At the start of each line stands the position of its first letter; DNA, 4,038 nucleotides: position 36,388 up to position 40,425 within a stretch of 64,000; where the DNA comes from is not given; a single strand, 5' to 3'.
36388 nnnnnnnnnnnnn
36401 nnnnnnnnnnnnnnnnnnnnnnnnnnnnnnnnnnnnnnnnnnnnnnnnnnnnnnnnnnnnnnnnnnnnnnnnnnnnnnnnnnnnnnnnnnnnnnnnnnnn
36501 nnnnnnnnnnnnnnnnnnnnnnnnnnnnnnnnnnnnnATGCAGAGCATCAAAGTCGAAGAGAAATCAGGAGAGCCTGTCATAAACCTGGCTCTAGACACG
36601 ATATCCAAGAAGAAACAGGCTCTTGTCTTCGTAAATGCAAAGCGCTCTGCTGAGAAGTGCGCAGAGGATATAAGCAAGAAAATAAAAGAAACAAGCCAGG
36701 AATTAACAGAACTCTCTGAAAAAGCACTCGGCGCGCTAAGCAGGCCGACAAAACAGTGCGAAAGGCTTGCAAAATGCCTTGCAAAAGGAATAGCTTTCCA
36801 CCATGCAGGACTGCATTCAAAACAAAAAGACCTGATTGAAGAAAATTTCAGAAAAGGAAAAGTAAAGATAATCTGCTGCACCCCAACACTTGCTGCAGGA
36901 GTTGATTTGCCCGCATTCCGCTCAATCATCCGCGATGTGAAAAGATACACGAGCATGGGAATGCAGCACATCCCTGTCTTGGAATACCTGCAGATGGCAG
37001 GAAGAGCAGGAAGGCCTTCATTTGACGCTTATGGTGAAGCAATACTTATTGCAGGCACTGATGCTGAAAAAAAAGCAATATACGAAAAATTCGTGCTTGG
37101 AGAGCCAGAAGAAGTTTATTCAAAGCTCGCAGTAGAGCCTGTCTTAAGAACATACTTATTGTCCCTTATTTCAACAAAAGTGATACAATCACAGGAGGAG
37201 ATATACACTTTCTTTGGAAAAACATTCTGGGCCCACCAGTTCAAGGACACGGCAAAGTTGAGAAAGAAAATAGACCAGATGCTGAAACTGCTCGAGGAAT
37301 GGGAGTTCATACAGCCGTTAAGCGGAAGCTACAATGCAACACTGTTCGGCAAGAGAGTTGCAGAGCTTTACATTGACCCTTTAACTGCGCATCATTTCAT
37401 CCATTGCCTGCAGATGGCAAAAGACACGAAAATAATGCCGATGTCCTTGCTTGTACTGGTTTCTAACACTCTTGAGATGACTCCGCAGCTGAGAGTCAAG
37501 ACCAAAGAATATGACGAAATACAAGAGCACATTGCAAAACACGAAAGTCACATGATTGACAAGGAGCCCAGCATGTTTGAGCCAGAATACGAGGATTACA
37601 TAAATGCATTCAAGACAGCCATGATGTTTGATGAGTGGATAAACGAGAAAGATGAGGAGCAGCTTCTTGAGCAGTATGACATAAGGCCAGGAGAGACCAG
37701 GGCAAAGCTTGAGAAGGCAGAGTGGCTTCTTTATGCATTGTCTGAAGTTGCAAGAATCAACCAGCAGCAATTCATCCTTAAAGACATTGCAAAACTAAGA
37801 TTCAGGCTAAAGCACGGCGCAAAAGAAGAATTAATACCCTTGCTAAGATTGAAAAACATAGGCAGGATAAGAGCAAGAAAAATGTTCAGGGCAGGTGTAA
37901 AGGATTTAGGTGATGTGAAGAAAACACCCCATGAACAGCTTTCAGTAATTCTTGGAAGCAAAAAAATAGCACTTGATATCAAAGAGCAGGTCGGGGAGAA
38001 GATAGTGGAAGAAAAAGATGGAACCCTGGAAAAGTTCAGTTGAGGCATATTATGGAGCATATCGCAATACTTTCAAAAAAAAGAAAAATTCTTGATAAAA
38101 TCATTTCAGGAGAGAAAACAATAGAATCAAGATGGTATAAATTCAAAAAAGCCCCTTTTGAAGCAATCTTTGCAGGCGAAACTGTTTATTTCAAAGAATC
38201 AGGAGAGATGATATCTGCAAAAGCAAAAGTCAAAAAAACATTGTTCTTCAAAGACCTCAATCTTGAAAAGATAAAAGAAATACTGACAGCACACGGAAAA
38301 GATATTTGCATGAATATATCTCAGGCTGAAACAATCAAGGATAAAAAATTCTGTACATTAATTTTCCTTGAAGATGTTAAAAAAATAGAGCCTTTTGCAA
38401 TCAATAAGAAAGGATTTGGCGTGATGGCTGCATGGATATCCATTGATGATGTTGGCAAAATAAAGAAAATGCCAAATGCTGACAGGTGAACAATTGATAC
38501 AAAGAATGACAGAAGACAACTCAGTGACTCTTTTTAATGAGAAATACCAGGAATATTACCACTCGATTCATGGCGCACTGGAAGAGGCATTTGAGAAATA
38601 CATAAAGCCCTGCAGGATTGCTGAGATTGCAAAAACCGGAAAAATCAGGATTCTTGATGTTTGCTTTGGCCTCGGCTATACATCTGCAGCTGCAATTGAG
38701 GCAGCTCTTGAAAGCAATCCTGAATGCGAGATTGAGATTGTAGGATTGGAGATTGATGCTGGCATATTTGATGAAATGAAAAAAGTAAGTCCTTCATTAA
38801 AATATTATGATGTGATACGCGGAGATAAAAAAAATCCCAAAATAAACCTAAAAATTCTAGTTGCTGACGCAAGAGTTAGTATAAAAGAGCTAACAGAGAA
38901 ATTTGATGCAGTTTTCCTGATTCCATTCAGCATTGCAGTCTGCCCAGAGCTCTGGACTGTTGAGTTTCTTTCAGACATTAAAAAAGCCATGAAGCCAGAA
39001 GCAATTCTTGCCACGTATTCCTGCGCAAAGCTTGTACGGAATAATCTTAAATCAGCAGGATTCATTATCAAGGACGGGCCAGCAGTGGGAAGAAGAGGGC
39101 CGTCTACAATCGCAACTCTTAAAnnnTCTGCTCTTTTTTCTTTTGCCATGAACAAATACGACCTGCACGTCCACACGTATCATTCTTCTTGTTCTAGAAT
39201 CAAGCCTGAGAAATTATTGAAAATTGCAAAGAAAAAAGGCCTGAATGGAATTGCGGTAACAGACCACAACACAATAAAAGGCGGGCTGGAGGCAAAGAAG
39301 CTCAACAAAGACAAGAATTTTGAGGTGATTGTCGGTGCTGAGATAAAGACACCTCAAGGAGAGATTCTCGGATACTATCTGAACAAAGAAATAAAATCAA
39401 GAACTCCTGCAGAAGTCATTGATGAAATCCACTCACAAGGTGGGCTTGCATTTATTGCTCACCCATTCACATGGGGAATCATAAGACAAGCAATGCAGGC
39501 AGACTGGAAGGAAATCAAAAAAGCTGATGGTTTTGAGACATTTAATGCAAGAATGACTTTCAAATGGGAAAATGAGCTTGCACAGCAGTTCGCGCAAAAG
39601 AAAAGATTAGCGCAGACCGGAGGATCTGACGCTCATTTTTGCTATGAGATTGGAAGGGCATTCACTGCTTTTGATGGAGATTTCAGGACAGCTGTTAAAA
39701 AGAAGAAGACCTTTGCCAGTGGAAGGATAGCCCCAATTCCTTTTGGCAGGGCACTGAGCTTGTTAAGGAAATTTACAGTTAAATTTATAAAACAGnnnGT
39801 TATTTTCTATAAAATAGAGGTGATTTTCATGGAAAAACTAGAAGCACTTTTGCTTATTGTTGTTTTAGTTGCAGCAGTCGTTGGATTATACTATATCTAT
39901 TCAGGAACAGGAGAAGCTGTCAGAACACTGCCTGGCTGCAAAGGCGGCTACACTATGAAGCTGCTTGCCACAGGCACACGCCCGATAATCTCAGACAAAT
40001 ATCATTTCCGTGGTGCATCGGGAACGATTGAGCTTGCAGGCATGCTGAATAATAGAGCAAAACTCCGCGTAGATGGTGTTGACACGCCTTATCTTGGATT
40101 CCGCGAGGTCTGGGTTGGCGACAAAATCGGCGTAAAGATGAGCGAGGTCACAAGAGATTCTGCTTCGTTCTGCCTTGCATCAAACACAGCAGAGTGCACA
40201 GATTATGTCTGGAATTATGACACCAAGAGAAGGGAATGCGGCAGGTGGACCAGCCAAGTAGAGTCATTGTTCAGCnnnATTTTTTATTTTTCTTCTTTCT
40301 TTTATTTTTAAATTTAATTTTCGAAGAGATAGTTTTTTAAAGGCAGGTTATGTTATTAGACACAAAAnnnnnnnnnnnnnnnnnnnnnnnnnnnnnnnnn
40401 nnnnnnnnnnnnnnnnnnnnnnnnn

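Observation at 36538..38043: Hel308-like helicase lacking its N-terminal motor domain, followed by overlapping ASCH, methyltransferase and PHP genes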

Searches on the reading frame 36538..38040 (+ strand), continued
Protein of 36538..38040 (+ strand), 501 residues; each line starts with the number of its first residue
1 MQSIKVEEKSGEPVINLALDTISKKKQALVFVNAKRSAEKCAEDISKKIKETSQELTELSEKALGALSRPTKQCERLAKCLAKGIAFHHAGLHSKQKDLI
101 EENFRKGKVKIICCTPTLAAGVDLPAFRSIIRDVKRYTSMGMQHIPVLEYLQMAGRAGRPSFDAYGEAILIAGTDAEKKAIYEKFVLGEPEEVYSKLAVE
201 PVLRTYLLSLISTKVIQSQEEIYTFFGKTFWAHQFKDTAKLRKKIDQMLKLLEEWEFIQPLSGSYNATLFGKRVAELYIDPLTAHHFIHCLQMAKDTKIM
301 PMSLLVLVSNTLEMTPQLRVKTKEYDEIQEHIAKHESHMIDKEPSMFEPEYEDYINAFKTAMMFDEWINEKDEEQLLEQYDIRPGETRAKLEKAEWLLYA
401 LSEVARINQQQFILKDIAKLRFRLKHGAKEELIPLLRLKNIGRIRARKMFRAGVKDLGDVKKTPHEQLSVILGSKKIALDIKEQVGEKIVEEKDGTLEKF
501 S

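Call 61: fold_search(model_id=the predicted structure, library=pdb)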
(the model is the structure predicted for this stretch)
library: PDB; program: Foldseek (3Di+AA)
matches with E <= 10: 641; with E <= 0.001: 113
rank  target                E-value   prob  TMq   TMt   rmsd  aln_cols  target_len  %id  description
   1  2zj8                  1.4e-28  1.00  0.71  0.52   8.7       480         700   37  Archaeal DNA helicase Hjm apo state in form 2 (released 2009-02-10)
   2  2p6r_A                3.0e-27  1.00  0.72  0.54   8.4       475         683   34  Crystal structure of superfamily 2 helicase Hel308 in complex with unwound DNA (released 2007-06-12)
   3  2zj5                  3.1e-27  1.00  0.69  0.52   8.8       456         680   37  Archaeal DNA helicase Hjm complexed with ADP in form 1 (released 2009-02-10)
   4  2zj2                  2.3e-26  1.00  0.67  0.52   8.9       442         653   38  Archaeal DNA helicase Hjm apo state in form 1 (released 2009-02-10)
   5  9b15_A                2.4e-26  1.00  0.70  0.53   6.5       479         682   33  Superfamily 2 helicase Hel308 containing the beta-hairpin from DNA pol theta helicase-like domain (released 2025-03-19)
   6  9b15_B                9.8e-26  1.00  0.70  0.53   6.7       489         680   33  Superfamily 2 helicase Hel308 containing the beta-hairpin from DNA pol theta helicase-like domain (released 2025-03-19)
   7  2va8_B                2.1e-25  1.00  0.75  0.55   6.3       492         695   32  DNA Repair Helicase Hel308 (released 2008-01-15)
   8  2va8_A                3.2e-24  1.00  0.75  0.56   6.3       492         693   32  DNA Repair Helicase Hel308 (released 2008-01-15)
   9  2p6u                  1.3e-23  1.00  0.69  0.53   6.7       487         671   31  Apo structure of the Hel308 superfamily 2 helicase (released 2007-06-12)
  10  9bh6_A                5.2e-18  1.00  0.61  0.43   8.2       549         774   20  Human DNA polymerase theta helicase domain tetramer in the apo form (released 2024-05-01)
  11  5a9f                  1.1e-17  1.00  0.59  0.40   8.9       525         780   22  Crystal structure of the Helicase domain of human DNA polymerase theta in complex with ADP (released 2015-12-16)
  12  5a9j_C                4.2e-17  1.00  0.61  0.42   8.1       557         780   21  Crystal structure of the Helicase domain of human DNA polymerase theta, apo-form (released 2015-12-16)
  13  9bh7_A                6.3e-17  1.00  0.63  0.44   8.2       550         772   20  Human DNA polymerase theta helicase domain dimer in the apo form (released 2024-05-01)
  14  9bpa_A                6.6e-17  1.00  0.60  0.43   7.9       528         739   21  Human DNA polymerase theta helicase domain in complex with inhibitor AB25583, tetramer form (released 2024-08-28)
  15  5a9j_B                6.9e-17  1.00  0.60  0.40   9.1       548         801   21  Crystal structure of the Helicase domain of human DNA polymerase theta, apo-form (released 2015-12-16)
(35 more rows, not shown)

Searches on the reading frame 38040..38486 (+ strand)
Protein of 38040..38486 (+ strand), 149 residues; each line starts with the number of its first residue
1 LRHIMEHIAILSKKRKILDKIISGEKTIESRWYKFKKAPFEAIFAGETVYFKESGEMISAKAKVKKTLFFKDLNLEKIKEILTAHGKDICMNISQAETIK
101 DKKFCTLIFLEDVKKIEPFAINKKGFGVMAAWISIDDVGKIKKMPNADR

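Call 4: search_protein_families(library=pfam, proteins=[window:38040-38486:+], max_evalue=0.01)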
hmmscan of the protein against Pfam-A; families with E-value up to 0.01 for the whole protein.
window:38040-38486:+ (149 aa): 0 families

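Call 36: search_protein_families(library=pfam, proteins=[window:38052-38486:+], max_evalue=10)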
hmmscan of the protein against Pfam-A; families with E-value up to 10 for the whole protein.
window:38052-38486:+ (145 aa): 4 families
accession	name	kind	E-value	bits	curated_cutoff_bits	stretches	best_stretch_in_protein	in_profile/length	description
PF04266.20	ASCH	-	0.011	16.8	21.2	1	11-63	5-53/103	ASCH domain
PF03233.18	Cauli_AT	-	0.052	13.9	24.8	1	25-100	74-149/163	Aphid transmission protein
PF12499.13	DUF3707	-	0.14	13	24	1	51-101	75-122/148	Pherophorin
PF19127.6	Choline_bind_3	-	0.23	11.9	27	1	42-55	9-22/47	Choline-binding repeat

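Call 49: search_protein_families(library=ncbifam, proteins=[window:38052-38486:+], max_evalue=0.1)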
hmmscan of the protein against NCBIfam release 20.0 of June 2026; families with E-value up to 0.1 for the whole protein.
window:38052-38486:+ (145 aa): 0 families

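Call 52: find_homologous_proteins(query=window:38052-38486:+, max_evalue=0.001)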
Query window:38052-38486:+ (145 aa): 538 proteins with E <= 0.001 among 612 candidates; the best 120 are listed.
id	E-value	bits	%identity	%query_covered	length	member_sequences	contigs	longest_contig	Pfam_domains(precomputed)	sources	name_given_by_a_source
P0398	1.4e-83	295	96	100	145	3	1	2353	-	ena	-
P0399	6.3e-73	261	91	95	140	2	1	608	-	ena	-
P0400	1.2e-66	241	81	95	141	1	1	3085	-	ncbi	-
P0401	6.8e-53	196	63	96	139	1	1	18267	-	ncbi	-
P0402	1.2e-52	195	61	96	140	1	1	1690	-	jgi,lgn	-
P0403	2.5e-52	194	66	97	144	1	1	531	-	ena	-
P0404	1.0e-51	192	60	95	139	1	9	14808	-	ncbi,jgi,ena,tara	tara:strand:+ start:1577 stop:1996 length:420 start_codon:yes stop_codon:yes gene_type:complete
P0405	5.1e-51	190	63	96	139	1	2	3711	-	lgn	-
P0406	6.8e-51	190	62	97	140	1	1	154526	-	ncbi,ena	-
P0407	1.2e-50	189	63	94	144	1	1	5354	PF04266.21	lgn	-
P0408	1.3e-50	189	62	96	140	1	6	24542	-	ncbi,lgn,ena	-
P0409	1.7e-50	188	62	95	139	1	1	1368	-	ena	-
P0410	3.5e-50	187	66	96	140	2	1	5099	-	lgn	-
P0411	3.8e-50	187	62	95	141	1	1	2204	-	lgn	-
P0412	5.5e-50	187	62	95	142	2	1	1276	-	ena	-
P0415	9.0e-50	186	64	95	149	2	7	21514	PF04266.21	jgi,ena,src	-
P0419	1.7e-49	185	61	96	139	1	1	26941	PF04266.21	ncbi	-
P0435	1.7e-48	182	59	96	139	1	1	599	PF04266.21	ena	-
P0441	2.9e-48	181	60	95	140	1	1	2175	PF04266.21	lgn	-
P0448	6.6e-48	180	58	96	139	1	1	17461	PF04266.21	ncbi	-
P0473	8.2e-47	176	57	95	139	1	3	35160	PF04266.21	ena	-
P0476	1.2e-46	176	60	95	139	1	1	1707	PF04266.21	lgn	-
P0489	3.2e-46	174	61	91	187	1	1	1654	PF04266.21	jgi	jgi:hypothetical protein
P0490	3.3e-46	174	57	97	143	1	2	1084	PF04266.21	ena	-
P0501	8.5e-46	173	58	96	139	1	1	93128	PF04266.21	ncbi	-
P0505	1.0e-45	173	58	96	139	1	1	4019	PF04266.21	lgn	-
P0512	1.4e-45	172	58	98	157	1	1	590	PF04266.21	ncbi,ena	-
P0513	1.7e-45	172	58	96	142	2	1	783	PF04266.21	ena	-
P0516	2.1e-45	172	58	96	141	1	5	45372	PF04266.21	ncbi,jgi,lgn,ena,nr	ncbi:MAG TPA: ASCH domain-containing protein [Candidatus Nanoarchaeia archaeon]|nr:ASCH domain-conta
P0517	2.2e-45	172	58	96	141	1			PF04266.21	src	-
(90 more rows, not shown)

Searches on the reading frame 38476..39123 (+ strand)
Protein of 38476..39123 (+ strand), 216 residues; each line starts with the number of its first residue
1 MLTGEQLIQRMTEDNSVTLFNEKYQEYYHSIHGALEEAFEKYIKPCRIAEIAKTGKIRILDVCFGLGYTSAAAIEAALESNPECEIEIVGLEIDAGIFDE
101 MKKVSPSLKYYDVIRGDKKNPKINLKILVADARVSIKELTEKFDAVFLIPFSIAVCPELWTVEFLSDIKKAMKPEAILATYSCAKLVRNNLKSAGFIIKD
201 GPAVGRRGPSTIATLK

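Call 4: search_protein_families(library=pfam, proteins=[window:38476-39123:+], max_evalue=0.01)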
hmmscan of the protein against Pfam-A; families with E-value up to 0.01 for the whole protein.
window:38476-39123:+ (216 aa): 3 families
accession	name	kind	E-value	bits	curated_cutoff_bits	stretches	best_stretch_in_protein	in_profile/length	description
PF05430.17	Methyltransf_30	-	2.1e-26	92.7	22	1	119-215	27-123/124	S-adenosyl-L-methionine-dependent methyltransferase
PF01564.23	Spermine_synth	-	0.00075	19.5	22.9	1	88-182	45-132/186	Spermine/spermidine synthase domain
PF13679.12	Methyltransf_32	-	0.005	17.2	27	1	50-112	19-80/143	Methyltransferase domain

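Call 49: search_protein_families(library=ncbifam, proteins=[window:38476-39123:+], max_evalue=0.1)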
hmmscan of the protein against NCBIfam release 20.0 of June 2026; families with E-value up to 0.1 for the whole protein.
window:38476-39123:+ (216 aa): 6 families
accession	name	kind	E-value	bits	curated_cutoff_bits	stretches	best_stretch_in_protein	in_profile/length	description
NF033855.1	tRNA_MNMC2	equivalog_domain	1.1e-28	100.6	136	1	20-203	2-196/209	tRNA (5-methylaminomethyl-2-thiouridine)(34)-methyltransferase MnmC2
NF002480.1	PRK01747.1-1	equivalog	1.8e-19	69.6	540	2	122-207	134-219/645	bifunctional tRNA (5-methylaminomethyl-2-thiouridine)(34)-methyltransferase MnmC2/FAD-dependent 5-carboxymethylaminomethyl-2-thiouridine(34)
NF002481.1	PRK01747.1-2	equivalog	9.3e-16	57.7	600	1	18-199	7-200/611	bifunctional tRNA (5-methylaminomethyl-2-thiouridine)(34)-methyltransferase MnmC2/FAD-dependent 5-carboxymethylaminomethyl-2-thiouridine(34)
NF002010.0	PRK00811.1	equivalog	0.0046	16.2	260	1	91-182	108-193/287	polyamine aminopropyltransferase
TIGR00417.1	speE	equivalog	0.011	15.1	249.55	1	103-188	108-192/271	spermidine synthase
NF002956.0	PRK03612.1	equivalog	0.041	12.3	472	1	125-187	358-422/522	polyamine aminopropyltransferase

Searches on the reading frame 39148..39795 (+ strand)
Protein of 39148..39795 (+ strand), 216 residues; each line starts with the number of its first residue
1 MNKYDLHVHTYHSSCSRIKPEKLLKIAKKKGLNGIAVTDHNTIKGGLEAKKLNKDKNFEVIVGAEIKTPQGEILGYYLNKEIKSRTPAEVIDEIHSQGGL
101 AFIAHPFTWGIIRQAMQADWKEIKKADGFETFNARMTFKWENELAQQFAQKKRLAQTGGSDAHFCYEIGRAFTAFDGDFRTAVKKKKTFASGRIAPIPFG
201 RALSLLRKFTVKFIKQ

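Call 4: search_protein_families(library=pfam, proteins=[window:39148-39795:+], max_evalue=0.01)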
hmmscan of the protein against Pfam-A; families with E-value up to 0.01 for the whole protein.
window:39148-39795:+ (216 aa): 2 families
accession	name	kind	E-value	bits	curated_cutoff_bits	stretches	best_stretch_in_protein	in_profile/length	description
PF13263.12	PHP_C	-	2.6e-13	49.7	21.3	1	140-181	2-43/56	PHP-associated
PF02811.25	PHP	-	3.4e-11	44.2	26.4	1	5-69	1-66/164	PHP domain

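Call 49: search_protein_families(library=ncbifam, proteins=[window:39148-39795:+], max_evalue=0.1)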
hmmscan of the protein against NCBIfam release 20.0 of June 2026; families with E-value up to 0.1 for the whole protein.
window:39148-39795:+ (216 aa): 23 families
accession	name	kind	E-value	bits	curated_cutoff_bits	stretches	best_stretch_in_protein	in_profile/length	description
NF038032.1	CehA_McbA_metalo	domain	1.1e-23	84.1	80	1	4-184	5-194/315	CehA/McbA family metallohydrolase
NF047791.1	RNaseRnm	equivalog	4.9e-16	58.8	375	2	4-68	3-68/275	RNase RNM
NF041577.1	nside_bi_sphtase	equivalog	7.4e-14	51.5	400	2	1-67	1-66/276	3',5'-nucleoside bisphosphate phosphatase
NF045780.1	TrlF_fam_ATP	equivalog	1.9e-09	36.8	350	1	3-71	7-86/944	TrlF family AAA-like ATPase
NF041661.1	Cycl_ph_dihydrol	equivalog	1e-08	34.9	500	1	5-67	1-62/259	phosphoribosyl 1,2-cyclic phosphate 1,2-diphosphodiesterase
NF004225.0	PRK05672.1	subfamily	2.3e-06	26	939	1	7-68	10-72/1047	error-prone DNA polymerase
NF006702.0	PRK09248.1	domain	6.3e-06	25.9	264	1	3-41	4-42/246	PHP domain-containing protein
NF001688.0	PRK00448.1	equivalog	7.2e-06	23.8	873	1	5-74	340-410/1445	PolC-type DNA polymerase III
TIGR01405.1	polC_Gram_pos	equivalog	1.6e-05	22.8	1043.45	1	4-67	105-169/1211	DNA polymerase III subunit alpha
NF004981.0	PRK06361.1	equivalog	1.9e-05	24.1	117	1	4-66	2-71/217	histidinol phosphate phosphatase domain-containing protein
NF005298.0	PRK06826.1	equivalog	2.5e-05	22.2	1260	1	5-68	7-71/1151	DNA polymerase III subunit alpha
NF005596.0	PRK07328.1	subfamily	3e-05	23.6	202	1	4-42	4-42/269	histidinol-phosphatase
NF005516.0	PRK07135.1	equivalog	4.3e-05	21.9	1084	1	2-69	3-71/974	DNA polymerase III DnaE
NF004226.0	PRK05673.1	equivalog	9.9e-05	20.4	1002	1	5-70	8-74/1146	DNA polymerase III subunit alpha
TIGR00594.1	polc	superfamily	0.00012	20.3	434.35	1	5-71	3-70/1022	DNA polymerase III subunit alpha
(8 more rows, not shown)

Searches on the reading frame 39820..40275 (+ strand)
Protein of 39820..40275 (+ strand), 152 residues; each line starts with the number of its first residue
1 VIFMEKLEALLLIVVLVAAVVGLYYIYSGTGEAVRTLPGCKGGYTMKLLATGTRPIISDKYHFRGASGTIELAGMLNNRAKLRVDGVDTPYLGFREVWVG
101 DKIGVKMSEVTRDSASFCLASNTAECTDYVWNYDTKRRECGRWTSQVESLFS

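Call 4: search_protein_families(library=pfam, proteins=[window:39820-40275:+], max_evalue=0.01)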
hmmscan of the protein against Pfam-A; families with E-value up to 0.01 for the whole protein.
window:39820-40275:+ (152 aa): 0 families

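Call 36: search_protein_families(library=pfam, proteins=[window:39820-40275:+], max_evalue=10)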
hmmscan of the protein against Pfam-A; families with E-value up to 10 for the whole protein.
window:39820-40275:+ (152 aa): 0 families

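Call 49: search_protein_families(library=ncbifam, proteins=[window:39820-40275:+], max_evalue=0.1)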
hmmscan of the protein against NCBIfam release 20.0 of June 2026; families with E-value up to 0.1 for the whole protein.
window:39820-40275:+ (152 aa): 1 family
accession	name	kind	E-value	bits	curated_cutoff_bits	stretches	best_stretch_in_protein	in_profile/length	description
NF033861.1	sm_mem_Ecr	equivalog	0.0057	16.4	33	1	4-29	1-26/46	Ecr family regulatory small membrane protein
